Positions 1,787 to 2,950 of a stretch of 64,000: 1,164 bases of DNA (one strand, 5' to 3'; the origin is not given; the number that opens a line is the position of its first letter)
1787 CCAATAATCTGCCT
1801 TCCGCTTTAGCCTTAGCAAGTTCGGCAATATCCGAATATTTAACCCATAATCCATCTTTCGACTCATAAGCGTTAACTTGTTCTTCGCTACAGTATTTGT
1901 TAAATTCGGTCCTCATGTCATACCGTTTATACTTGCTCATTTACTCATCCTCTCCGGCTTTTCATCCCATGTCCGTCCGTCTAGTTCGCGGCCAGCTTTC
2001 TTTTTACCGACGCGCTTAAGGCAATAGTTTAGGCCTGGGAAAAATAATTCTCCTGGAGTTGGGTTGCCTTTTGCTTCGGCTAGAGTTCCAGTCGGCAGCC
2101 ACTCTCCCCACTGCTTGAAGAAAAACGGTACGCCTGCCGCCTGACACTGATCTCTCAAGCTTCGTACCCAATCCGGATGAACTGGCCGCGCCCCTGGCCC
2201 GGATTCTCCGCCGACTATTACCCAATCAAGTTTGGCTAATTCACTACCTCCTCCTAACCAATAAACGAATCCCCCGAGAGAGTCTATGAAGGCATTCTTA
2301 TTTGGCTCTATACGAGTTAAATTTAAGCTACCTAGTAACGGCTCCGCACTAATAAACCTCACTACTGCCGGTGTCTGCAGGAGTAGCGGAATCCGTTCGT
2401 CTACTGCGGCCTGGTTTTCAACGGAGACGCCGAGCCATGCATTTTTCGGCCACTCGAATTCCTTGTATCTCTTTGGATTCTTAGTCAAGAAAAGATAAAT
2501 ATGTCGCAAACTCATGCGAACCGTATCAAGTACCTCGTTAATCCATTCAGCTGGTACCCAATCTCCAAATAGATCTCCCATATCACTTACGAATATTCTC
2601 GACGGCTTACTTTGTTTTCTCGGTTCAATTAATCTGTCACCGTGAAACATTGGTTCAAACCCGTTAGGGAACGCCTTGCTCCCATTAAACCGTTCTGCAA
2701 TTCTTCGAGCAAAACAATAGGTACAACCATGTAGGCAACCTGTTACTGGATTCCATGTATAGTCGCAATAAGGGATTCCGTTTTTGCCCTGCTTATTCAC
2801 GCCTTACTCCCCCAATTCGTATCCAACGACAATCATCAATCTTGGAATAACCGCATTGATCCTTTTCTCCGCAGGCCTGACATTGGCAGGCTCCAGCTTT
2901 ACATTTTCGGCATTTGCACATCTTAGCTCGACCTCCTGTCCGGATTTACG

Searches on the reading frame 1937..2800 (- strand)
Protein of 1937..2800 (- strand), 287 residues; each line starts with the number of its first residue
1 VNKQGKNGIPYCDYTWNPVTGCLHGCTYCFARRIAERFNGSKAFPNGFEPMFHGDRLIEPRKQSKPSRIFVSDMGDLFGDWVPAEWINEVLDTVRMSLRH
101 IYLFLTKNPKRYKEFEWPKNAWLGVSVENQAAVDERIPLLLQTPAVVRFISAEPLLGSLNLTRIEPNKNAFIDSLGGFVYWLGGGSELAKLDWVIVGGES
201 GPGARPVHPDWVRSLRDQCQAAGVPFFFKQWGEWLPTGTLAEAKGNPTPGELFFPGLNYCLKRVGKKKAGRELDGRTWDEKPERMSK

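Call 70: search_protein_families(library=phrogs, proteins=[window:1937-2800:-], max_evalue=0.00001)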
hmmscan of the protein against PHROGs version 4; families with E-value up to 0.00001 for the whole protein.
window:1937-2800:- (287 aa): 2 families
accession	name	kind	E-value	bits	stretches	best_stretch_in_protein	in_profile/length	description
phrog_2045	-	unknown function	2.4e-98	330.3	1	6-285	4-287/299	-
phrog_13321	-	unknown function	1.4e-06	28.6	1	4-76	34-107/307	-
